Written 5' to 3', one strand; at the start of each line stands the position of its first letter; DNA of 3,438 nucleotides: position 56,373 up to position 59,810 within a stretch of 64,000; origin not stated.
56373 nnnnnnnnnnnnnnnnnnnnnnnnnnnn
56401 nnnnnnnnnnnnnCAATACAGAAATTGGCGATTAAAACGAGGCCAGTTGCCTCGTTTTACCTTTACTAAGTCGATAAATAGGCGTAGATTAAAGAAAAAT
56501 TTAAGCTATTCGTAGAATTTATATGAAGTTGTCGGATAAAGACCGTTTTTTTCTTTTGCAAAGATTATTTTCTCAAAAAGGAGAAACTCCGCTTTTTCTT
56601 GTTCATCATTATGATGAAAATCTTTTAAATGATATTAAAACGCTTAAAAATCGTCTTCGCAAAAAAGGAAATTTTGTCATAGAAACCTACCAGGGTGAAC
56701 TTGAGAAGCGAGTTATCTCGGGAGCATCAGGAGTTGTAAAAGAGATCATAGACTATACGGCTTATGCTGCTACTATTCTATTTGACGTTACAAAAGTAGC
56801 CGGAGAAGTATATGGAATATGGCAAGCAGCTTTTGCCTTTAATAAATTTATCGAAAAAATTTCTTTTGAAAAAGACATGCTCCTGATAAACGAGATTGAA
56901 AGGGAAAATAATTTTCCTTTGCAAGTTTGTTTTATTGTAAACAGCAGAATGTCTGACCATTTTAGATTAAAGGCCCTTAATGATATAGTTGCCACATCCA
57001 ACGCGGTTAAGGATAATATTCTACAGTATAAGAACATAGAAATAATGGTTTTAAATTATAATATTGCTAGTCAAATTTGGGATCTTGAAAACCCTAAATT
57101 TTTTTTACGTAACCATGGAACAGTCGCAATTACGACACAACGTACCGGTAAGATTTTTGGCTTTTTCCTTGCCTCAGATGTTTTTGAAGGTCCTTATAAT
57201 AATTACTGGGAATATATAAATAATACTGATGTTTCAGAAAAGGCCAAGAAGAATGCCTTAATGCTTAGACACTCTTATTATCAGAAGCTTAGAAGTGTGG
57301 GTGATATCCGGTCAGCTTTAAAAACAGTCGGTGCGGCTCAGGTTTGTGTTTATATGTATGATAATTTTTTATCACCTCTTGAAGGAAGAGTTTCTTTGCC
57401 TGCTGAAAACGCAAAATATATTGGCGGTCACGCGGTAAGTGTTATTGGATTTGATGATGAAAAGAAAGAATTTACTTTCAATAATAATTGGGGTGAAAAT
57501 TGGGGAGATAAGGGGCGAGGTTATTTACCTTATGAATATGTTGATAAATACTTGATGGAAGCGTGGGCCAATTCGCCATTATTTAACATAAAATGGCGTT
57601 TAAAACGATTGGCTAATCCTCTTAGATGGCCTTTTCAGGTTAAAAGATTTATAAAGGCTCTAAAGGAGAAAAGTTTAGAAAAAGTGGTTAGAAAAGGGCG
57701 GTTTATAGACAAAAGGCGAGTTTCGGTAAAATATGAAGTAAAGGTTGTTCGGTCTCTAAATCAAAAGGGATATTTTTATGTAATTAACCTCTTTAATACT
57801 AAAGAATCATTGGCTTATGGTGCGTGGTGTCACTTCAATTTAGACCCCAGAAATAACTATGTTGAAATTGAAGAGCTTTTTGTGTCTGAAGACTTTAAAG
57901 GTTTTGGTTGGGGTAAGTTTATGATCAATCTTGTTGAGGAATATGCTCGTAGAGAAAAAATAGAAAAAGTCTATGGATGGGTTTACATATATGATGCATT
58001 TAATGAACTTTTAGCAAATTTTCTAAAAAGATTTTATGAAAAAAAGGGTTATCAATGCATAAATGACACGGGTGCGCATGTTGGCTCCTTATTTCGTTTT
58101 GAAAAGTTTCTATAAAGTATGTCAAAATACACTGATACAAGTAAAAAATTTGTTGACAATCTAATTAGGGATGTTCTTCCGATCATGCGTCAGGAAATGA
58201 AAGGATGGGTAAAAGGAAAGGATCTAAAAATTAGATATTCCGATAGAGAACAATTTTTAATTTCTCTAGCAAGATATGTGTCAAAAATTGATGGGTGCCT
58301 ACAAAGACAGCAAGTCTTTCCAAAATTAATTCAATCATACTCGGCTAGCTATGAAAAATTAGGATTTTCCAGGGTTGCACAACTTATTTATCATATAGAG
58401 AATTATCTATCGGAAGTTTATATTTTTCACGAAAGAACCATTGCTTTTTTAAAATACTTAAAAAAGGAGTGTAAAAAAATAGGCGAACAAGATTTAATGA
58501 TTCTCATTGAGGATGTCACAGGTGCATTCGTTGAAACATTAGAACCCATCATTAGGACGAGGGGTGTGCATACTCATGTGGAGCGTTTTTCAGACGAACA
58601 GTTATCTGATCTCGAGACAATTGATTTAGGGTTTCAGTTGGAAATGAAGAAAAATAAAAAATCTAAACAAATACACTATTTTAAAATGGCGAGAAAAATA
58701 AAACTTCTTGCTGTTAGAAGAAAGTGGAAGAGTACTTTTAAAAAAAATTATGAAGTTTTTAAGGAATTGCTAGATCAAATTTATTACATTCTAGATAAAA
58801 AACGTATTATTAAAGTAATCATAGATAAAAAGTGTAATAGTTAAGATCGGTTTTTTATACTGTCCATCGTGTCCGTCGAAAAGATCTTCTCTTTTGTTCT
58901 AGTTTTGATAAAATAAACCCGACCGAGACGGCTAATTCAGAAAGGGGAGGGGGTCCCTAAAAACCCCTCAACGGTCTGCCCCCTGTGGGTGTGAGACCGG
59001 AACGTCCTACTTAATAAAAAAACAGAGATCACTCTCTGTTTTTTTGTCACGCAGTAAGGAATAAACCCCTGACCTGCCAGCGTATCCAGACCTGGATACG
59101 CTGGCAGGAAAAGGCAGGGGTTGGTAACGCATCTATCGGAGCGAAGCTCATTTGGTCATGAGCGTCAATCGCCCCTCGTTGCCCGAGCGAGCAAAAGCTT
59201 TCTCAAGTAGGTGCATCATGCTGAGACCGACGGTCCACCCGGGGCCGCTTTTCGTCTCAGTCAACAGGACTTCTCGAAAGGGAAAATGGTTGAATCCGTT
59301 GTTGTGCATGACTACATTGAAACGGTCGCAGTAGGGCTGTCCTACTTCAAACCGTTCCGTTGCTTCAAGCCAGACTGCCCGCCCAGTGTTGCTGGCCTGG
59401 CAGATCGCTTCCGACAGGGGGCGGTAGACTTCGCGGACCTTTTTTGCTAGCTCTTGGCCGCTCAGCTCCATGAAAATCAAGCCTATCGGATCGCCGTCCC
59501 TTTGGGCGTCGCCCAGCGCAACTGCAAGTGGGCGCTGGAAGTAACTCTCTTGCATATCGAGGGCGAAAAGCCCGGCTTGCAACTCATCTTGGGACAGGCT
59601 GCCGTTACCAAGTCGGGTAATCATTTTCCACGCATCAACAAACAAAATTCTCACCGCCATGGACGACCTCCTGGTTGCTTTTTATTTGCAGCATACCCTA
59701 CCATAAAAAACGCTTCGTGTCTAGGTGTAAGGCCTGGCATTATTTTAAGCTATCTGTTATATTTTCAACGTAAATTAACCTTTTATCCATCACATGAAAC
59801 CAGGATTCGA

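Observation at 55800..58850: AT-rich island encoding a papain-like peptidase-GNAT fusion and two orphan proteins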

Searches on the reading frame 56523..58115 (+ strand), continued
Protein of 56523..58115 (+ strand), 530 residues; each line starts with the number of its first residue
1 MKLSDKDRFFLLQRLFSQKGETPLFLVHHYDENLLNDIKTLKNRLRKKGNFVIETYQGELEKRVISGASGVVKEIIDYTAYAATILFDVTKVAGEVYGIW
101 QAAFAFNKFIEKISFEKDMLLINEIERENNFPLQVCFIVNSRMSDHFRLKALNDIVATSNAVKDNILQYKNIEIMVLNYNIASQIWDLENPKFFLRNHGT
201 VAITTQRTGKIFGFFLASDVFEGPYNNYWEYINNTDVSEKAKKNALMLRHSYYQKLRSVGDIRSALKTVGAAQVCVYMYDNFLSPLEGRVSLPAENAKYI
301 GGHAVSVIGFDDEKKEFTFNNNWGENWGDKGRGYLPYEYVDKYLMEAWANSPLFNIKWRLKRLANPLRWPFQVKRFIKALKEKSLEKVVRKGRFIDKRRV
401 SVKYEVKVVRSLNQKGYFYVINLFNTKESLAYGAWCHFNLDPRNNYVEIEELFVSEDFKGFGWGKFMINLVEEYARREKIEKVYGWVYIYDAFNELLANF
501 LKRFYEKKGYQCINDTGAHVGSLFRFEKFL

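Call 95: search_protein_families(library=pfam, proteins=[P0095, P0117, P0138, P0071, P0158, P0060, P0106, P0168, P0115, P0044], max_evalue=0.05)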
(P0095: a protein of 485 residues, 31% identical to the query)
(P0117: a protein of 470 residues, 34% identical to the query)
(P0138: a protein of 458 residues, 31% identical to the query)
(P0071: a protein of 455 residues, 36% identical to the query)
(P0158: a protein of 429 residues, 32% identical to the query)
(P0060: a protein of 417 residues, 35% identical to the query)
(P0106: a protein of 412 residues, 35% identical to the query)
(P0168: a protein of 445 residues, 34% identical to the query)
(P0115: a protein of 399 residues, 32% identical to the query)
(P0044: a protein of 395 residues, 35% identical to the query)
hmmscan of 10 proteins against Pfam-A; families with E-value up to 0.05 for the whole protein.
P0095 (485 aa): 6 families
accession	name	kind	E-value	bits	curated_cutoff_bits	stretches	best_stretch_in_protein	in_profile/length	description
PF00583.31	Acetyltransf_1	-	1e-05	26.2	20.7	1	369-414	57-100/116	Acetyltransferase (GNAT) family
PF13508.13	Acetyltransf_7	-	7.5e-05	23.5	27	1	371-399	29-56/84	Acetyltransferase (GNAT) domain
PF00112.29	Peptidase_C1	-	0.00017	22.2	20.7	1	231-298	127-198/220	Papain family cysteine protease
PF08445.16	FR47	-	0.00073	19.9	22.1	1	352-396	5-46/86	FR47-like protein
PF13529.12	Peptidase_C39_2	-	0.0042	18.1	24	1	220-290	81-143/143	Peptidase_C39 like family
PF14542.12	Acetyltransf_CG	-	0.0064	17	30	1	367-402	20-55/80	GCN5-related N-acetyl-transferase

P0117 (470 aa): 5 families
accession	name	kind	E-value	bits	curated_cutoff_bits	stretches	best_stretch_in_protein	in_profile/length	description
PF00112.29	Peptidase_C1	-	8.8e-08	32.9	20.7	1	69-155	109-199/220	Papain family cysteine protease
PF13508.13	Acetyltransf_7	-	1.6e-05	25.6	27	1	215-257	12-54/84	Acetyltransferase (GNAT) domain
PF00583.31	Acetyltransf_1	-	2.8e-05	24.8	20.7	1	209-255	38-85/116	Acetyltransferase (GNAT) family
PF13673.13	Acetyltransf_10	-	0.012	16.1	23.6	1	226-254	49-76/128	Acetyltransferase (GNAT) domain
PF14542.12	Acetyltransf_CG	-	0.031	14.9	30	0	222-254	17-49/80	GCN5-related N-acetyl-transferase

P0138 (458 aa): 4 families
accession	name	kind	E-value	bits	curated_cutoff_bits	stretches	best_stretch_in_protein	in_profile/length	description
PF00583.31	Acetyltransf_1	-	1.9e-06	28.6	20.7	1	281-351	38-107/116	Acetyltransferase (GNAT) family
PF00112.29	Peptidase_C1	-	0.00049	20.7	20.7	1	138-221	120-207/220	Papain family cysteine protease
PF13508.13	Acetyltransf_7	-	0.0006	20.6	27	1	284-328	11-56/84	Acetyltransferase (GNAT) domain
PF13673.13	Acetyltransf_10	-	0.027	14.9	23.6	0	285-329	40-81/128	Acetyltransferase (GNAT) domain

P0071 (455 aa): 5 families
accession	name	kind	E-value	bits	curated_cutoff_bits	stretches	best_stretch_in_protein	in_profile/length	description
PF00112.29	Peptidase_C1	-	1.3e-08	35.7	20.7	1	31-116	111-201/220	Papain family cysteine protease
PF00583.31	Acetyltransf_1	-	6.3e-05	23.7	20.7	1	151-221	21-93/116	Acetyltransferase (GNAT) family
PF13508.13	Acetyltransf_7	-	0.00029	21.6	27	1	172-221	11-62/84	Acetyltransferase (GNAT) domain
PF03051.21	Peptidase_C1_2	-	0.00069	19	22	1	84-130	360-410/438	Peptidase C1-like family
PF13673.13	Acetyltransf_10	-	0.048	14.1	23.6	0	175-220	42-84/128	Acetyltransferase (GNAT) domain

P0158 (429 aa): 4 families
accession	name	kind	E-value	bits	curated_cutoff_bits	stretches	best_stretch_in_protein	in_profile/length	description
PF00583.31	Acetyltransf_1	-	2.7e-05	24.9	20.7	1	197-270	26-95/116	Acetyltransferase (GNAT) family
PF13508.13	Acetyltransf_7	-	0.00032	21.5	27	1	218-267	11-62/84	Acetyltransferase (GNAT) domain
PF00112.29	Peptidase_C1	-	0.0021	18.6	20.7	1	121-158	163-200/220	Papain family cysteine protease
PF14542.12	Acetyltransf_CG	-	0.031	14.8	30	0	211-277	2-68/80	GCN5-related N-acetyl-transferase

P0060 (417 aa): 7 families
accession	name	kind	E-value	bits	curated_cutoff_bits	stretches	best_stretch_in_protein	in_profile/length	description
PF00583.31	Acetyltransf_1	-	2.1e-08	34.9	20.7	1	185-280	18-111/116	Acetyltransferase (GNAT) family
PF00112.29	Peptidase_C1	-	3.5e-06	27.7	20.7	1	73-155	117-203/220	Papain family cysteine protease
PF13508.13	Acetyltransf_7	-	0.00017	22.3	27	1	206-256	9-58/84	Acetyltransferase (GNAT) domain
PF13673.13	Acetyltransf_10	-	0.00034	21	23.6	1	217-258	46-86/128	Acetyltransferase (GNAT) domain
PF19953.4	EACC1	-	0.0068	16.8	23.6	1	334-390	44-106/107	Effector Associated Constant Component 1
PF08445.16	FR47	-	0.02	15.3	22.1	1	207-258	7-55/86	FR47-like protein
PF14542.12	Acetyltransf_CG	-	0.022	15.3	30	1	216-258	16-58/80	GCN5-related N-acetyl-transferase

P0106 (412 aa): 5 families
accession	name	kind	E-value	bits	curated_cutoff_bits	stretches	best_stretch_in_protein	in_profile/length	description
PF00583.31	Acetyltransf_1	-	5.2e-07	30.4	20.7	1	177-220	56-98/116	Acetyltransferase (GNAT) family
PF13508.13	Acetyltransf_7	-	5.9e-06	27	27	1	172-219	28-65/84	Acetyltransferase (GNAT) domain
PF08445.16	FR47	-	0.00014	22.2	22.1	1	162-224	6-65/86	FR47-like protein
PF14542.12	Acetyltransf_CG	-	0.00033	21.1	30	1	171-225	15-69/80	GCN5-related N-acetyl-transferase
PF13673.13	Acetyltransf_10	-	0.026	14.9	23.6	1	180-213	52-84/128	Acetyltransferase (GNAT) domain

P0168 (445 aa): 7 families
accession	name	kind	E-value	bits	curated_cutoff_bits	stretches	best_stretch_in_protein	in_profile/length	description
PF00583.31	Acetyltransf_1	-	3.7e-08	34.1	20.7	1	192-283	29-105/116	Acetyltransferase (GNAT) family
PF13508.13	Acetyltransf_7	-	1.8e-06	28.6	27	1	198-272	6-65/84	Acetyltransferase (GNAT) domain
PF14542.12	Acetyltransf_CG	-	0.00045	20.7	30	1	224-275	15-66/80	GCN5-related N-acetyl-transferase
PF03051.21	Peptidase_C1_2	-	0.00061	19.2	22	1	126-184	360-420/438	Peptidase C1-like family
PF08445.16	FR47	-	0.0026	18.2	22.1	1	229-264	18-52/86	FR47-like protein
PF13673.13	Acetyltransf_10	-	0.0095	16.4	23.6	1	233-262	52-80/128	Acetyltransferase (GNAT) domain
PF00112.29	Peptidase_C1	-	0.017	15.6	20.7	1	95-159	137-202/220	Papain family cysteine protease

P0115 (399 aa): 6 families
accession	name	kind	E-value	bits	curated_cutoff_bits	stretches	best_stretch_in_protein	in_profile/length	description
PF00112.29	Peptidase_C1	-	2.4e-08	34.8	20.7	1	49-174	87-213/220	Papain family cysteine protease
PF00583.31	Acetyltransf_1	-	1.7e-06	28.7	20.7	1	234-270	57-93/116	Acetyltransferase (GNAT) family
PF13508.13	Acetyltransf_7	-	2.4e-06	28.3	27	1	236-264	29-56/84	Acetyltransferase (GNAT) domain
PF08445.16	FR47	-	0.0041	17.5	22.1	1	215-263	4-48/86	FR47-like protein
PF13673.13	Acetyltransf_10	-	0.0062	17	23.6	1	238-265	53-80/128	Acetyltransferase (GNAT) domain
PF12568.14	PanZ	-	0.04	13.8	22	0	212-263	37-88/128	Acetyltransferase (GNAT) domain, PanZ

P0044 (395 aa): 5 families
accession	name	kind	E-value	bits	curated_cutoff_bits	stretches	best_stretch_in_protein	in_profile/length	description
PF00583.31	Acetyltransf_1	-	1.2e-09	38.9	20.7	1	278-347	33-99/116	Acetyltransferase (GNAT) family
PF13508.13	Acetyltransf_7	-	2.2e-07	31.6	27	1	285-332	8-55/84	Acetyltransferase (GNAT) domain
PF00112.29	Peptidase_C1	-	3.3e-05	24.5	20.7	1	190-230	163-205/220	Papain family cysteine protease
PF13673.13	Acetyltransf_10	-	0.00013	22.4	23.6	1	285-332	36-78/128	Acetyltransferase (GNAT) domain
PF14542.12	Acetyltransf_CG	-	0.036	14.6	30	0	290-330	10-49/80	GCN5-related N-acetyl-transferase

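Call 97: search_protein_families(library=pfam, proteins=[L074:3-1289:-, L073:1210-2916:-, L077:3078-4925:-, L075:3-602:+, L073:582-1220:+, L077:2052-3095:+, L072:2311-3384:-, L072:1517-2050:-], max_evalue=0.01)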
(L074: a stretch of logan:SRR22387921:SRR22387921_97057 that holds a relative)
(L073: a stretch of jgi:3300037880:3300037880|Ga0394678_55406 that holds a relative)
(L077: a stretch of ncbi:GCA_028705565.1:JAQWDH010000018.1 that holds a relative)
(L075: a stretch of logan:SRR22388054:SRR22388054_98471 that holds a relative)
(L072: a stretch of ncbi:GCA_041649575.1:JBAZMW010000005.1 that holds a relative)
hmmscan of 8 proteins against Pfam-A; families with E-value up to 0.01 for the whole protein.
L074:3-1289:- (429 aa): 4 families
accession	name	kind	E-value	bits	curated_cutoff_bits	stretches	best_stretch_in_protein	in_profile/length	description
PF01555.25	N6_N4_Mtase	-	8.1e-31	108.1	26.7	1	246-428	1-170/221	DNA methylase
PF00717.28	Peptidase_S24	-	1.7e-26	92.7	23.3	1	77-192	1-116/116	Peptidase S24-like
PF01726.22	LexA_DNA_bind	-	8.8e-14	51.5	23.7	1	1-64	1-65/65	LexA DNA binding domain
PF04297.20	UPF0122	-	0.0035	18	22.7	0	2-61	16-67/101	Putative helix-turn-helix protein, YlxM / p13 like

L073:1210-2916:- (568 aa): 3 families
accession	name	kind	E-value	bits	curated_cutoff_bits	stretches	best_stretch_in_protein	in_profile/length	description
PF00717.28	Peptidase_S24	-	2.7e-30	104.9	23.3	1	76-189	1-116/116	Peptidase S24-like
PF02086.21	MethyltransfD12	-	5.8e-17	62.7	22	1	236-453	1-189/253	D12 class N6 adenine-specific DNA methyltransferase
PF01726.22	LexA_DNA_bind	-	2.1e-16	59.9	23.7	1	3-62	5-64/65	LexA DNA binding domain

L077:3078-4925:- (615 aa): 14 families
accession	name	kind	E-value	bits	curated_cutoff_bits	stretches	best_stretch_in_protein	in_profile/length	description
PF00717.28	Peptidase_S24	-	1.1e-28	99.7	23.3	1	79-189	4-116/116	Peptidase S24-like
PF02384.22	N6_Mtase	-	5.3e-20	72.4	20.4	1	221-437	22-252/311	N-6 DNA Methylase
PF07669.17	Eco57I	-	4e-19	69.8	25.3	1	281-398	69-171/171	Eco57I restriction-modification methylase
PF01726.22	LexA_DNA_bind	-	2.5e-10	40.4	23.7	1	1-59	1-60/65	LexA DNA binding domain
PF05175.20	MTS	-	1.1e-09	38.7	23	1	236-320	22-110/170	Methyltransferase small domain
PF13847.12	Methyltransf_31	-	3.9e-07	30.3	27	1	249-315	6-81/145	Methyltransferase domain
PF13649.12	Methyltransf_25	-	4.1e-07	31.1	27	1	250-325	1-80/97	Methyltransferase domain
PF08242.18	Methyltransf_12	-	4e-05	24.7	30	1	251-313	1-70/98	Methyltransferase domain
PF13489.12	Methyltransf_23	-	0.00012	22.3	27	1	233-300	9-74/164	Methyltransferase domain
PF20473.4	MmeI_Mtase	-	0.00012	21.8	27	1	237-267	10-40/259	MmeI, DNA-methyltransferase domain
PF08241.18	Methyltransf_11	-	0.00037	21.5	21.2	1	251-313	1-65/95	Methyltransferase domain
PF01170.24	UPF0020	-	0.00044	20.4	22.3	1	249-326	31-139/197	RMKL-like, methyltransferase domain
PF25212.1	HVO_A0114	-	0.003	17.8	27.6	0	27-60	38-71/84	HVO_A0114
PF13412.12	HTH_24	-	0.0076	16.2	21.9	0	27-56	19-48/48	Winged helix-turn-helix DNA-binding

L075:3-602:+ (199 aa): 0 families

L073:582-1220:+ (212 aa): 1 family
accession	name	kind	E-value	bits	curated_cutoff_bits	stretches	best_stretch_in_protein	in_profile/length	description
PF09233.17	Endonuc-EcoRV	-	2.4e-25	89.8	25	1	15-207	6-217/244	Restriction endonuclease EcoRV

L077:2052-3095:+ (347 aa): 0 families

L072:2311-3384:- (357 aa): 0 families

L072:1517-2050:- (177 aa): 0 families

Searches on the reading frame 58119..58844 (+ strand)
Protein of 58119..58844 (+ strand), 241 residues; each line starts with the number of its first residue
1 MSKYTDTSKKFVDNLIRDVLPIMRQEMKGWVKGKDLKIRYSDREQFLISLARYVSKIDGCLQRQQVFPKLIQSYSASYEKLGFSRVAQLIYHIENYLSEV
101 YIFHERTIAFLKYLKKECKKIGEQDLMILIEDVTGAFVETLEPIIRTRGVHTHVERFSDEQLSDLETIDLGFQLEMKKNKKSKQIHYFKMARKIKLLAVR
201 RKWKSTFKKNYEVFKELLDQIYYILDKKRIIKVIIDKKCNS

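Call 4: search_protein_families(library=pfam, proteins=[window:58119-58844:+], max_evalue=1)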
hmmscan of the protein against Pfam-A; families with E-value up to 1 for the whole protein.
window:58119-58844:+ (241 aa): 1 family
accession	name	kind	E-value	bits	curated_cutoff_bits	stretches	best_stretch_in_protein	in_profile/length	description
PF08264.19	Anticodon_1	-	0.01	16.1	25.1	1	69-102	10-44/148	Anticodon-binding domain of tRNA ligase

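Call 5: search_protein_families(library=padloc, proteins=[window:58119-58844:+], max_evalue=1)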
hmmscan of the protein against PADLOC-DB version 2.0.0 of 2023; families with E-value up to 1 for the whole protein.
window:58119-58844:+ (241 aa): 1 family
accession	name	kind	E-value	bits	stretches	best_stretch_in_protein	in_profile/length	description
PDLC04246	PDC-M01B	-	0.084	10.5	1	165-240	169-244/280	-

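Call 21: search_protein_families(library=ncbifam, proteins=[window:58119-58844:+], max_evalue=1)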
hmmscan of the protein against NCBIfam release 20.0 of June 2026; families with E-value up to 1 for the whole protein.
window:58119-58844:+ (241 aa): 1 family
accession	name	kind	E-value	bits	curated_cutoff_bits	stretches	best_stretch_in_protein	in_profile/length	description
NF052423.1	lpg1689_fam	equivalog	0.0098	15.4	150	1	38-88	52-104/184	lpg1689 family Dot/Icm T4SS effector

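Call 22: search_protein_families(library=phrogs, proteins=[window:58119-58844:+], max_evalue=1)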
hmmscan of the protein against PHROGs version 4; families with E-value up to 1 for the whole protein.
window:58119-58844:+ (241 aa): 0 families

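Call 44: find_homologous_proteins(query=window:58119-58844:+, max_evalue=0.01)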
Query window:58119-58844:+ (241 aa): 1 proteins with E <= 0.01 among 340 candidates.
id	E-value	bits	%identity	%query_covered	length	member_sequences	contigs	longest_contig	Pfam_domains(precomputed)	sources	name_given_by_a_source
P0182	1.8e-151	520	100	100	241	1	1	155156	-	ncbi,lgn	-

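Call 87: search_solved_structures(query=window:58119-58844:+, max_evalue=10)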
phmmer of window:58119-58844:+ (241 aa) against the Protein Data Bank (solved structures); distinct sequences matched with E-value up to 10: 1.
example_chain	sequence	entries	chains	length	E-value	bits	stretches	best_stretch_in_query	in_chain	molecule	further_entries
3o59_X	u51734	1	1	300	0.71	12.7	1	8-125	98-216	DNA polymerase II large subunit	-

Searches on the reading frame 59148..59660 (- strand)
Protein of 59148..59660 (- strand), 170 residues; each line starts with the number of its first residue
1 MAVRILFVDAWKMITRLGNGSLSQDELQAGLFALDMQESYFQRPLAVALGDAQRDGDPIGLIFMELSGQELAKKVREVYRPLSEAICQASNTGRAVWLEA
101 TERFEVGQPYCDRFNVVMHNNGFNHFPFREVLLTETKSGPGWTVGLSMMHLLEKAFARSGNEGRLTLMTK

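Call 4: search_protein_families(library=pfam, proteins=[window:59148-59660:-], max_evalue=1)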
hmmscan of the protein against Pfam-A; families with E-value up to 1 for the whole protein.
window:59148-59660:- (170 aa): 1 family
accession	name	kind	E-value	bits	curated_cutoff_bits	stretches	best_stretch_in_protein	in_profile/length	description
PF13405.12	EF-hand_6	-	0.14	12.4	25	1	7-33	2-28/30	EF-hand domain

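Call 5: search_protein_families(library=padloc, proteins=[window:59148-59660:-], max_evalue=1)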
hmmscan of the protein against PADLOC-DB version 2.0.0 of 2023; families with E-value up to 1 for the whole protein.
window:59148-59660:- (170 aa): 0 families

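Call 21: search_protein_families(library=ncbifam, proteins=[window:59148-59660:-], max_evalue=1)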
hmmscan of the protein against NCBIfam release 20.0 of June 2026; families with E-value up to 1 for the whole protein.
window:59148-59660:- (170 aa): 0 families

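Call 22: search_protein_families(library=phrogs, proteins=[window:59148-59660:-], max_evalue=1)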
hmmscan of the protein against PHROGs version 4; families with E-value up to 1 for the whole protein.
window:59148-59660:- (170 aa): 0 families
